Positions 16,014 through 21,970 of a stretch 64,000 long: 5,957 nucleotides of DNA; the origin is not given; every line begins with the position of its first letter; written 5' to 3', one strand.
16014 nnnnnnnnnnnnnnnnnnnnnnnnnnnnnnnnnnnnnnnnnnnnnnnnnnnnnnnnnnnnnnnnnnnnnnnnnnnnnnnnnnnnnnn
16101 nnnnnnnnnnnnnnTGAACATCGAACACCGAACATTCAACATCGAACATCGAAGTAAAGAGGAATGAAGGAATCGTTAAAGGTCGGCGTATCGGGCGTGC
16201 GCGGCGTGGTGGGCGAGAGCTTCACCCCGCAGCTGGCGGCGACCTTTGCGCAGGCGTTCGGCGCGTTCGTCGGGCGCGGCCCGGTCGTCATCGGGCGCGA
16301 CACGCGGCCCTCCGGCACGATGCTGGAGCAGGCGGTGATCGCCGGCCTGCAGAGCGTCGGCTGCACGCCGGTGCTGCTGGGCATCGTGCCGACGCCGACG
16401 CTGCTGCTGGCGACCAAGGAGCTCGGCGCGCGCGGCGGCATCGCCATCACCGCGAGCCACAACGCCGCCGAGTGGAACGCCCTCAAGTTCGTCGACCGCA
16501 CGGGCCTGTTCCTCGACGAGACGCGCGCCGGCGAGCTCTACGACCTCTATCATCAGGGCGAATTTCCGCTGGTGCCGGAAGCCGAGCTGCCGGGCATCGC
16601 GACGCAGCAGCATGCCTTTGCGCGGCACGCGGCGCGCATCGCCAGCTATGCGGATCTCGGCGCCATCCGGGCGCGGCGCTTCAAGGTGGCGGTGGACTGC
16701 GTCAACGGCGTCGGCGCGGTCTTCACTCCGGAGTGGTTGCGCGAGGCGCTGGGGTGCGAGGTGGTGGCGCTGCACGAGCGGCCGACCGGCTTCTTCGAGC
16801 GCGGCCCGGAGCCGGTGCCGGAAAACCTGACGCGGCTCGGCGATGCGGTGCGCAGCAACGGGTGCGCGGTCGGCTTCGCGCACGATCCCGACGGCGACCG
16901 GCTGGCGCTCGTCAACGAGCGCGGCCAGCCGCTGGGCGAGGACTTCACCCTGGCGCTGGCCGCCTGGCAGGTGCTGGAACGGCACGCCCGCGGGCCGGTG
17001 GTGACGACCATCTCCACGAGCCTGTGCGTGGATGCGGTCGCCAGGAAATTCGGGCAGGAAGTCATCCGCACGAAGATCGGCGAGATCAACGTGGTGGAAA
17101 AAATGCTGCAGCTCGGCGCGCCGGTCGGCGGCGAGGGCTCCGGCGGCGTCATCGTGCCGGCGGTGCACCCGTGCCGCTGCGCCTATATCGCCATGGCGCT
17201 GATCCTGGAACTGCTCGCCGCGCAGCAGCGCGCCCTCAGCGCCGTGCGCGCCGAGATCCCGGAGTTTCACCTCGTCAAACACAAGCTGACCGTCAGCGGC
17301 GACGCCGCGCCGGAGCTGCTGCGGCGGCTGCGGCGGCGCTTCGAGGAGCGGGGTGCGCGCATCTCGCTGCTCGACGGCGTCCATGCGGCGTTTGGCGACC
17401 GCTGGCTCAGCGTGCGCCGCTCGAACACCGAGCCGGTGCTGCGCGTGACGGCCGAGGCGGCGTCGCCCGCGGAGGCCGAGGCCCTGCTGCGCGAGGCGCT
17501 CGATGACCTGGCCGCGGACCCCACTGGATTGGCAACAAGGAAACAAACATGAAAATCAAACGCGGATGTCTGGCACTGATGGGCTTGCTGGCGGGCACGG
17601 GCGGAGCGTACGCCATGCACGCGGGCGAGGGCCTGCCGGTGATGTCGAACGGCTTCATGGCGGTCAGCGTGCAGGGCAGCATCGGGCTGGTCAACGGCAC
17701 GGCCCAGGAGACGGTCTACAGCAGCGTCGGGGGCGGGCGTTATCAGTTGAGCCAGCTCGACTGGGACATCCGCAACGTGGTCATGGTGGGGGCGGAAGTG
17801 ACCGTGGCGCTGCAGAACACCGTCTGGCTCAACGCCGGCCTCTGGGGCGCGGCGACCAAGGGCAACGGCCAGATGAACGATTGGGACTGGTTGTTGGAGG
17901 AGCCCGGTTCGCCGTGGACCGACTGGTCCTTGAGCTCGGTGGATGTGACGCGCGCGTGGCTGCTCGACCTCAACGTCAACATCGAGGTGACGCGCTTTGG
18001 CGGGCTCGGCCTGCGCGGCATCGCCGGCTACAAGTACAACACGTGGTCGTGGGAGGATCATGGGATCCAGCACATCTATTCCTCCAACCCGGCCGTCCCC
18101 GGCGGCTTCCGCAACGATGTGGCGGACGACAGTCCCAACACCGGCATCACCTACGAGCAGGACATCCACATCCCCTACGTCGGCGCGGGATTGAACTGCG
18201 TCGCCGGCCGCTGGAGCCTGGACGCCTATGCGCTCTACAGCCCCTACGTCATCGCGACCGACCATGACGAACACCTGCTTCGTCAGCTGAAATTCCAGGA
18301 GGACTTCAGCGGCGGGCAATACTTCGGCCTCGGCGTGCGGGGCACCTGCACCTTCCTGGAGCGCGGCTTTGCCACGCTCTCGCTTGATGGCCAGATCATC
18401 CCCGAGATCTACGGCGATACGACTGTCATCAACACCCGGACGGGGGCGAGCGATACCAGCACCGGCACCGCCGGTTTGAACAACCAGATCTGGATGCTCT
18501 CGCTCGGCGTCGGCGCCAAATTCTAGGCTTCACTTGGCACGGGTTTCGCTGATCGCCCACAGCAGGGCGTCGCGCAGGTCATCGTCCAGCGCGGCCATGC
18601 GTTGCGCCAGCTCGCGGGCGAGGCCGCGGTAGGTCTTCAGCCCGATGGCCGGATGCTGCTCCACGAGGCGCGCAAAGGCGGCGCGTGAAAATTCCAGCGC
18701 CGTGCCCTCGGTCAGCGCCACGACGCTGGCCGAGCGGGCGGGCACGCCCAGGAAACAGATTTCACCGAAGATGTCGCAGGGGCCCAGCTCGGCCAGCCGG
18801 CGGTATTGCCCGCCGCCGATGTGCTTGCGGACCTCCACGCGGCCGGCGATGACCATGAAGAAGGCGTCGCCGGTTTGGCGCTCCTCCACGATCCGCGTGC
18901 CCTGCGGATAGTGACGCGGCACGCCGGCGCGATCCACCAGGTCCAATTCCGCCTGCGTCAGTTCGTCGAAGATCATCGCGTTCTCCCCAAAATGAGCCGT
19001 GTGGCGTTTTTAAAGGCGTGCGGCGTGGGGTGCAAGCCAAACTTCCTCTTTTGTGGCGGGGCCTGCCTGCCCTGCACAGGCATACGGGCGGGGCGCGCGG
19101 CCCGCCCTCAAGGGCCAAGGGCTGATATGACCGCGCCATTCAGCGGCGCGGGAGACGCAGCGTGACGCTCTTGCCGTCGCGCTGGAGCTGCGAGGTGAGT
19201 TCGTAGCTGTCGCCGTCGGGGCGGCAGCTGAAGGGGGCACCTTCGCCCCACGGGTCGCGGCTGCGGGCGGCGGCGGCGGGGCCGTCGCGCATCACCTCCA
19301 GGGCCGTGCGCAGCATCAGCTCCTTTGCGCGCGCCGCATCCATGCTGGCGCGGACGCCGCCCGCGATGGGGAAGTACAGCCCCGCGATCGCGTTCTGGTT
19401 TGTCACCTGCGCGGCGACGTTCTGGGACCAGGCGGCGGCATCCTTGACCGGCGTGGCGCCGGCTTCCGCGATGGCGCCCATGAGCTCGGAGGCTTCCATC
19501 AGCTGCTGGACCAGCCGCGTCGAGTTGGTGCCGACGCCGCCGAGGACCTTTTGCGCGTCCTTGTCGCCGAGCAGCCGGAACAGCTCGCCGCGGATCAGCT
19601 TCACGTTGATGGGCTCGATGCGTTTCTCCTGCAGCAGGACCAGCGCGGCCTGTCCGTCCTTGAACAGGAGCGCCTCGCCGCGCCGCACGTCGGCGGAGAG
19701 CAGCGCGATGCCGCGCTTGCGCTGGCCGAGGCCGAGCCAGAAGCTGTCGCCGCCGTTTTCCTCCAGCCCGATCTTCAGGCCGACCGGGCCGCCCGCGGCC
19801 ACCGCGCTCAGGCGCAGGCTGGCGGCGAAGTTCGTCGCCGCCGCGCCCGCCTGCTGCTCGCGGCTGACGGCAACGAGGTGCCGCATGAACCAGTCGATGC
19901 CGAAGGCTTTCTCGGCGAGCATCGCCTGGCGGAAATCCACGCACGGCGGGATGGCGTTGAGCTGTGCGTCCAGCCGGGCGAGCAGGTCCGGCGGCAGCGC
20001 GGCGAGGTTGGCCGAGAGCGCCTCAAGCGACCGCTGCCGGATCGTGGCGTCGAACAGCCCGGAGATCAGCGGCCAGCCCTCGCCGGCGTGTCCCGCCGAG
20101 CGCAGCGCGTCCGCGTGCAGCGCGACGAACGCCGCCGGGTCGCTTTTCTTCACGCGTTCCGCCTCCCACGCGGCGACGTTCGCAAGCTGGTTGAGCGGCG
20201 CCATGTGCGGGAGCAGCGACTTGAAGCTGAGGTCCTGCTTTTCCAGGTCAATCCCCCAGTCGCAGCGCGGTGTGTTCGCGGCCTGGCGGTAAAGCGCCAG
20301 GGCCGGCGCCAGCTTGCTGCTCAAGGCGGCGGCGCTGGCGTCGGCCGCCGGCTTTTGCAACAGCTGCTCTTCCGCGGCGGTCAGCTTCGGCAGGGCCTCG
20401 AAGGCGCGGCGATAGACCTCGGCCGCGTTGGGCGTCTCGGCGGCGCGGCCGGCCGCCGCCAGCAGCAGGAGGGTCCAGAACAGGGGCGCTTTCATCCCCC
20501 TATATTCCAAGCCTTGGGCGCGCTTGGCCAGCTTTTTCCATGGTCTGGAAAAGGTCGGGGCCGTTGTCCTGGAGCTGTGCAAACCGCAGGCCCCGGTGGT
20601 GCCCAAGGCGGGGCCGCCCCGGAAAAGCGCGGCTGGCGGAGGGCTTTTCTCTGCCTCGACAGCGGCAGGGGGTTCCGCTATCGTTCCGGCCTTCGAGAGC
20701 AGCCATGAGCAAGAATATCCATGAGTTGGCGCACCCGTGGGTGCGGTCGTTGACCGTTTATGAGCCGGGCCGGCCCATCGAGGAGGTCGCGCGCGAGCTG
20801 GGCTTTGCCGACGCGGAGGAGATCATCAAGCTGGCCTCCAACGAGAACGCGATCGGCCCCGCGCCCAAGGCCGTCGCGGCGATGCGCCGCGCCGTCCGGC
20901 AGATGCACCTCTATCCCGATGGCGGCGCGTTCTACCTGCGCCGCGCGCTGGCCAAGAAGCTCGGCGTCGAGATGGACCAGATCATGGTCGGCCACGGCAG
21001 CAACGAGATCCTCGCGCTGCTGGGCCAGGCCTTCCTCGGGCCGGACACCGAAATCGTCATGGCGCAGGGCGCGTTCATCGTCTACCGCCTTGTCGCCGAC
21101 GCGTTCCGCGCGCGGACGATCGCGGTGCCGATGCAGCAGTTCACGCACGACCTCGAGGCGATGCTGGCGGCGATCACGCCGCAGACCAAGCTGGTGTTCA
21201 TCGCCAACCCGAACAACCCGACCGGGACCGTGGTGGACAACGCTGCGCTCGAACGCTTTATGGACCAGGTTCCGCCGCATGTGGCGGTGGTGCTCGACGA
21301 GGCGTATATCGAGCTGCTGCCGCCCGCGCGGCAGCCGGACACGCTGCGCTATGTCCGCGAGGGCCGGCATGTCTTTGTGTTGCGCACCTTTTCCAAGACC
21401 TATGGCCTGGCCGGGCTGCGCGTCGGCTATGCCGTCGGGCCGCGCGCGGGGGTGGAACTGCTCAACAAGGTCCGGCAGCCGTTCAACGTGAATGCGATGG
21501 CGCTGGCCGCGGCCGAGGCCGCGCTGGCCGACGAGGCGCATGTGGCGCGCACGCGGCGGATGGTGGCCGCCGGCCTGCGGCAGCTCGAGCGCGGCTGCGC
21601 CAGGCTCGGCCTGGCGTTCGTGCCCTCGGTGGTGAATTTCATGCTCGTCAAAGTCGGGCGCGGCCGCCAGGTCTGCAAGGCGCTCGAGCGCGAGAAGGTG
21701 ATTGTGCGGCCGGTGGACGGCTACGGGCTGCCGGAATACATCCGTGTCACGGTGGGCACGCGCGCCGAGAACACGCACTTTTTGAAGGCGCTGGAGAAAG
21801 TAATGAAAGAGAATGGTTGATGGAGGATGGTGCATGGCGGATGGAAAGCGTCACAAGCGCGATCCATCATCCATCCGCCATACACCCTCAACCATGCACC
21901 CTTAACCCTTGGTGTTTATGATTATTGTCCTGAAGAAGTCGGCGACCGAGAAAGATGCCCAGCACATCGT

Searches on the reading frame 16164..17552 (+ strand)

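Call 10: search_protein_families(library=pfam, proteins=[window:16164-17552:+], max_evalue=0.001)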
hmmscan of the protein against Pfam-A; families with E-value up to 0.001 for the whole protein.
window:16164-17552:+ (462 aa): 4 families
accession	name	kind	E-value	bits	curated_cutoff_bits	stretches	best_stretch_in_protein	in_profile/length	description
PF02878.22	PGM_PMM_I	-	9.9e-35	119.7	22.5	1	6-134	3-136/138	Phosphoglucomutase/phosphomannomutase, alpha/beta/alpha domain I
PF02879.22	PGM_PMM_II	-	2.6e-23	83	29.3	1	155-254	3-103/103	Phosphoglucomutase/phosphomannomutase, alpha/beta/alpha domain II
PF02880.22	PGM_PMM_III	-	8.2e-22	77.9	20.7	1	260-365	3-111/115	Phosphoglucomutase/phosphomannomutase, alpha/beta/alpha domain III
PF00408.26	PGM_PMM_IV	-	1.8e-08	34.8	23.1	1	394-444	22-64/68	Phosphoglucomutase/phosphomannomutase, C-terminal domain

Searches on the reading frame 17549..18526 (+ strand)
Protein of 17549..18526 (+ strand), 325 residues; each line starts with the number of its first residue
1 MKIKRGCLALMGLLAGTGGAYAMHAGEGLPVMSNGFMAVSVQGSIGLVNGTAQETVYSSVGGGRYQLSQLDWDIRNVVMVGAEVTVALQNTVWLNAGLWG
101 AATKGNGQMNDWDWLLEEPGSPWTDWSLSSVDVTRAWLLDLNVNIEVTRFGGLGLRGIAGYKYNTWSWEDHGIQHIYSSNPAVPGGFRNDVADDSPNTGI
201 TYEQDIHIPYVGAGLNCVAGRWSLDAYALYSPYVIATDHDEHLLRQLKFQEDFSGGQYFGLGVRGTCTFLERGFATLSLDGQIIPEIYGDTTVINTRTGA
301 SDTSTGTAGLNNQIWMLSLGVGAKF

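Call 10: search_protein_families(library=pfam, proteins=[window:17549-18526:+], max_evalue=0.001)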
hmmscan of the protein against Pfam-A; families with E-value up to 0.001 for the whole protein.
window:17549-18526:+ (325 aa): 1 family
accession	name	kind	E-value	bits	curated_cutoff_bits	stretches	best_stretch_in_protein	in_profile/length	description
PF01278.26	Omptin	-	9.2e-47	159.9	22.6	1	38-322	4-280/283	Omptin family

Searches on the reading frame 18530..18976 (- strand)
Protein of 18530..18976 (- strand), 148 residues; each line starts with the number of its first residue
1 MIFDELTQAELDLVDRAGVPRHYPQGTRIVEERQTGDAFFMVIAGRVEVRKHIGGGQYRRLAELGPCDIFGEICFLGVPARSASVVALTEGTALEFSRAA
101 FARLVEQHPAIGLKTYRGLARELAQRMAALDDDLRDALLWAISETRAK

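Call 14: search_protein_families(library=pfam, proteins=[window:18530-18976:-], max_evalue=0.001)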
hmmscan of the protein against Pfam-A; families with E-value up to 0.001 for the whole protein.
window:18530-18976:- (148 aa): 1 family
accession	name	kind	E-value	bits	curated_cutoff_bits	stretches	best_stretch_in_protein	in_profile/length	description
PF00027.35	cNMP_binding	-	1.5e-19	70.2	27.5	1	21-108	2-89/89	Cyclic nucleotide-binding domain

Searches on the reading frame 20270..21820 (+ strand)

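Call 9: search_protein_families(library=pfam, proteins=[window:20270-21820:+], max_evalue=0.001)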
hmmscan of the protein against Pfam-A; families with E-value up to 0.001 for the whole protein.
window:20270-21820:+ (516 aa): 3 families
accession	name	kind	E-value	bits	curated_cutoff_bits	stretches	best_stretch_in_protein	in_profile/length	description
PF00155.27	Aminotran_1_2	-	3.5e-54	184.8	19.7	1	184-508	2-361/361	Aminotransferase class I and II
PF01053.26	Cys_Met_Meta_PP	-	0.00014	21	27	1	259-346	91-176/381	Cys/Met metabolism PLP-dependent enzyme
PF00266.25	Aminotran_5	-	0.0004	19.9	21.5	1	223-344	48-176/371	Aminotransferase class-V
